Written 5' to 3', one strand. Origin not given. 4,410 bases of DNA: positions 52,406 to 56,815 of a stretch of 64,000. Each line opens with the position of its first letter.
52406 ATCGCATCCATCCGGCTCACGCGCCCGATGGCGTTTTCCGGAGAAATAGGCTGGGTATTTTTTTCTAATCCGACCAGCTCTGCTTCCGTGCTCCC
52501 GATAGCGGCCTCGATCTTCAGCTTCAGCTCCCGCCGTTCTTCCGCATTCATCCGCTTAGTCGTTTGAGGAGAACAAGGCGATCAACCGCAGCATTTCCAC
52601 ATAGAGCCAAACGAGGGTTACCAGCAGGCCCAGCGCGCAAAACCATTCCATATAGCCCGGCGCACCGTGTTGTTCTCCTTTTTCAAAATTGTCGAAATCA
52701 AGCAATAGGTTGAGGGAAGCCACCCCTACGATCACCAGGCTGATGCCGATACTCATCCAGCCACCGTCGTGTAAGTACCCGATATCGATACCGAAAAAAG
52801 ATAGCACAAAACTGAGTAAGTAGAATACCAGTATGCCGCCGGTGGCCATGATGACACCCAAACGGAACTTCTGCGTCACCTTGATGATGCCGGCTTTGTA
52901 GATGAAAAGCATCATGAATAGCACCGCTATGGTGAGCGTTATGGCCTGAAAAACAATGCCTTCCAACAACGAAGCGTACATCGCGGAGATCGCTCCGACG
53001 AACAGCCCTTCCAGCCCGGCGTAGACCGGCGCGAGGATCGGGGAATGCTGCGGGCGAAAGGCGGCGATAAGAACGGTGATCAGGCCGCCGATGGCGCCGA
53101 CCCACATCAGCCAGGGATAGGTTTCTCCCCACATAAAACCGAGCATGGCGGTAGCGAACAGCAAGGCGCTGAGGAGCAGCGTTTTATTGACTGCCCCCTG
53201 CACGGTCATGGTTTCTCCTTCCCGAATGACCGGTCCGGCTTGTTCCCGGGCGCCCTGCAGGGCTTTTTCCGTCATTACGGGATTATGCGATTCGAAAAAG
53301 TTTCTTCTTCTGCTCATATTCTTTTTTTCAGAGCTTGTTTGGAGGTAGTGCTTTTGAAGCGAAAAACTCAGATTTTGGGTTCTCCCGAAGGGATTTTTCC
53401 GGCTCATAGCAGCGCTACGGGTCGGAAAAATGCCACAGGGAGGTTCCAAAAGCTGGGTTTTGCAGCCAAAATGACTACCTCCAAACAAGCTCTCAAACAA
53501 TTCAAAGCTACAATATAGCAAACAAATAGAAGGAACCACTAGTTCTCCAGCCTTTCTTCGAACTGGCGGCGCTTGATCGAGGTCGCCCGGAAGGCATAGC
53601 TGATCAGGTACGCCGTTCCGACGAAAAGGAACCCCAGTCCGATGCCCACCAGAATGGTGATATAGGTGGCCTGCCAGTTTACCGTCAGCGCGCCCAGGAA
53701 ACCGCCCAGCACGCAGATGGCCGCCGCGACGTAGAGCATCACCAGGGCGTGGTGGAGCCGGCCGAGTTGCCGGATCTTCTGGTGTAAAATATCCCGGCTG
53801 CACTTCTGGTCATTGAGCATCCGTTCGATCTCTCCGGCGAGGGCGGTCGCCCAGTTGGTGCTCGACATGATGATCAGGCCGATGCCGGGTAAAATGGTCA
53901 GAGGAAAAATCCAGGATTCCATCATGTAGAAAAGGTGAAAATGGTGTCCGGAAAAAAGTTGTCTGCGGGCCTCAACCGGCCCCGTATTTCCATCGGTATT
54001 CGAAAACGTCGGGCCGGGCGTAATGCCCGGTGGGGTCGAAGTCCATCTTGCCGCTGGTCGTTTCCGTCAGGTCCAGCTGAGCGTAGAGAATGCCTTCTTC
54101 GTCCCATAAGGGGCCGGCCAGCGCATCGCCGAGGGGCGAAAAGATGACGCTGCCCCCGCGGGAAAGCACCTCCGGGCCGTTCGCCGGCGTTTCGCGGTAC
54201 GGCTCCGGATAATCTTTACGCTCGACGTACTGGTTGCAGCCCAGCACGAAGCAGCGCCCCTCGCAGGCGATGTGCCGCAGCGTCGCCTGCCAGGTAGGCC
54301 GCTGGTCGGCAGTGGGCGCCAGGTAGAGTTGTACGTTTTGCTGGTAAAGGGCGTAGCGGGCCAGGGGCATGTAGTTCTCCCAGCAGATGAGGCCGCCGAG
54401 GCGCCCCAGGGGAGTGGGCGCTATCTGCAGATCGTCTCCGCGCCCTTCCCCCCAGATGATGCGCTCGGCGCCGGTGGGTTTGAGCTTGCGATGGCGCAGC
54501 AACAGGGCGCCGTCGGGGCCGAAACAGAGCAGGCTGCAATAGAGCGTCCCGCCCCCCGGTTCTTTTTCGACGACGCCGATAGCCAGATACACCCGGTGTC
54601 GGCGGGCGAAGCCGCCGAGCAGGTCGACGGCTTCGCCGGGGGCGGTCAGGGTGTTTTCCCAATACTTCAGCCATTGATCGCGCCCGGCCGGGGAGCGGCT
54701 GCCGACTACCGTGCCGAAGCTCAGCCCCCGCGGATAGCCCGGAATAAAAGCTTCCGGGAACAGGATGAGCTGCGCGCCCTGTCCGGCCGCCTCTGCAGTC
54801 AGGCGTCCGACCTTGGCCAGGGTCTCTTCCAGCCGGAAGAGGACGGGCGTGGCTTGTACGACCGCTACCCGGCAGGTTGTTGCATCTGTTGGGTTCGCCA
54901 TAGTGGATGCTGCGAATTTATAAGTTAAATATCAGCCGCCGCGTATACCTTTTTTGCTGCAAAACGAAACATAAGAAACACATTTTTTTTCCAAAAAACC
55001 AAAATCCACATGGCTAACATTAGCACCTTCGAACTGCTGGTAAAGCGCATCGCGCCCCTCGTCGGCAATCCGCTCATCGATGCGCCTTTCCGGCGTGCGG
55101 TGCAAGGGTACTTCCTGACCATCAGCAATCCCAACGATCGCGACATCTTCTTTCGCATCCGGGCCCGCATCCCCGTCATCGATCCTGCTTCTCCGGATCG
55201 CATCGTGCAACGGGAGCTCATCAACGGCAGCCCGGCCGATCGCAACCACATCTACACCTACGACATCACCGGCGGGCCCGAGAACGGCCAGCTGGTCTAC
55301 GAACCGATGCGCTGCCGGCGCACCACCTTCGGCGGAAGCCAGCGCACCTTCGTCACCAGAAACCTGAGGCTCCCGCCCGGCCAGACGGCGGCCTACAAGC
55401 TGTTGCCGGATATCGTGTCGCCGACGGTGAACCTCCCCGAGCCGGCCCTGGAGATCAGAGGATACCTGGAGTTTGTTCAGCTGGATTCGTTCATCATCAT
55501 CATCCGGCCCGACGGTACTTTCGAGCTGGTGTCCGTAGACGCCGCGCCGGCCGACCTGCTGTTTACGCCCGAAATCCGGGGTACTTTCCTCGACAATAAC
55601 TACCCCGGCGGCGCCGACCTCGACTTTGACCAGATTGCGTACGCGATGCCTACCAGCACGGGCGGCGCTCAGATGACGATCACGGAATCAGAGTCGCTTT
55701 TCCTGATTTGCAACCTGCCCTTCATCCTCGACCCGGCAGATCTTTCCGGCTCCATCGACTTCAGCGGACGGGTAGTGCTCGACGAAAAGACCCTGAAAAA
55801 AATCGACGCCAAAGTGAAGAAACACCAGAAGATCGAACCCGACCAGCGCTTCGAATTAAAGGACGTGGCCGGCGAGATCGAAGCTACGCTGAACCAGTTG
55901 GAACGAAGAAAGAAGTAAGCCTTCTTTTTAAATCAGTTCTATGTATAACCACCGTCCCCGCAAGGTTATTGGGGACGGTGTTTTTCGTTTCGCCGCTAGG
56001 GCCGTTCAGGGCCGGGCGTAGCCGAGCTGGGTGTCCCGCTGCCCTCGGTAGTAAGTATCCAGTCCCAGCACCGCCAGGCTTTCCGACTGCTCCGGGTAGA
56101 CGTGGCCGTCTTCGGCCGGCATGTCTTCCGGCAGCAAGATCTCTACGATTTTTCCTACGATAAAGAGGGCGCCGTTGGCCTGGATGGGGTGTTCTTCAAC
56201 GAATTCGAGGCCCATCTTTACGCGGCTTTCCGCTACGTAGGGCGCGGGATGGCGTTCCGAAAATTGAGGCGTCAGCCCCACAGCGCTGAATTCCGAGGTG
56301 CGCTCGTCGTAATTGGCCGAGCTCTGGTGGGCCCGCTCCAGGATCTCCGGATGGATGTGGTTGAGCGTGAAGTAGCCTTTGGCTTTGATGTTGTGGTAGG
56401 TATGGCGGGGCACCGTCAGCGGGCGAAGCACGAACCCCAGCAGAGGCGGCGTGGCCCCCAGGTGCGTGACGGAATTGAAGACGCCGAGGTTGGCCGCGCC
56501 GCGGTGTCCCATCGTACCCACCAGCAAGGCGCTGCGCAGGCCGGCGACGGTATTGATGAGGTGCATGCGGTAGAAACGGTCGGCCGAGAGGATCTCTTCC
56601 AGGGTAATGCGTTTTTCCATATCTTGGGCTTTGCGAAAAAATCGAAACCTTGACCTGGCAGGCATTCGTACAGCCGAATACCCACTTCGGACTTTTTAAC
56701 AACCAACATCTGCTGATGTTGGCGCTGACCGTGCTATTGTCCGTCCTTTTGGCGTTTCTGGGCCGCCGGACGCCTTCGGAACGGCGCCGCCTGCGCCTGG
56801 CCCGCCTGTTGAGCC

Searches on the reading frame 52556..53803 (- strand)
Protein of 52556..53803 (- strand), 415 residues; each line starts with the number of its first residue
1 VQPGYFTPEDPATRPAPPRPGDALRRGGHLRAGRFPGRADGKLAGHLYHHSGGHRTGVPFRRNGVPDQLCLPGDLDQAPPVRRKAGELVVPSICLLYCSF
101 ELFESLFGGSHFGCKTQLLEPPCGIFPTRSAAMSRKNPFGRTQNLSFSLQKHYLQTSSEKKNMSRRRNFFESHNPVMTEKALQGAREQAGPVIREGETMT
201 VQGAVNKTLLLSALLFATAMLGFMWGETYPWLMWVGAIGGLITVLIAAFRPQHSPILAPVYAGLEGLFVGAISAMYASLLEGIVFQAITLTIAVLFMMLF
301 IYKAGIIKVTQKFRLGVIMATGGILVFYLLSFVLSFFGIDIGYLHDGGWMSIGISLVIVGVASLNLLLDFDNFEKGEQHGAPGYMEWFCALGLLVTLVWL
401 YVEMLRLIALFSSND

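Call 24: search_protein_families(library=pfam, proteins=[window:52556-53803:-], max_evalue=0.001)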
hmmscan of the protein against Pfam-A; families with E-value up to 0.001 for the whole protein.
window:52556-53803:- (415 aa): 2 families
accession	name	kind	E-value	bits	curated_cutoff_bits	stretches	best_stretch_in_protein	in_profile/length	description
PF12811.12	BaxI_1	-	6.6e-76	255.4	26.2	1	174-412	1-232/233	Bax inhibitor 1 like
PF01027.25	Bax1-I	-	6.1e-11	42.9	34.1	1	209-407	15-206/207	Inhibitor of apoptosis-promoting Bax1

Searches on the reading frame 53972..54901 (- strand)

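Call 24: search_protein_families(library=pfam, proteins=[window:53972-54901:-], max_evalue=0.001)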
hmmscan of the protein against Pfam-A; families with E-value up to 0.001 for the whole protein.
window:53972-54901:- (309 aa): 1 family
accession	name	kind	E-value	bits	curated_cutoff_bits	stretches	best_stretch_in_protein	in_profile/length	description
PF00795.27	CN_hydrolase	-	3.3e-53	181.1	23.2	1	11-283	1-253/256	Carbon-nitrogen hydrolase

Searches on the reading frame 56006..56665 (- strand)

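Call 24: search_protein_families(library=pfam, proteins=[window:56006-56665:-], max_evalue=0.001)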
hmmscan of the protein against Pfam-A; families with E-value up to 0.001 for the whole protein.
window:56006-56665:- (219 aa): 1 family
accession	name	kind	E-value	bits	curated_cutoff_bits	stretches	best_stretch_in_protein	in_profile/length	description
PF01613.24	Flavin_Reduct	-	5.5e-18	66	27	1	47-185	9-140/153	Flavin reductase like domain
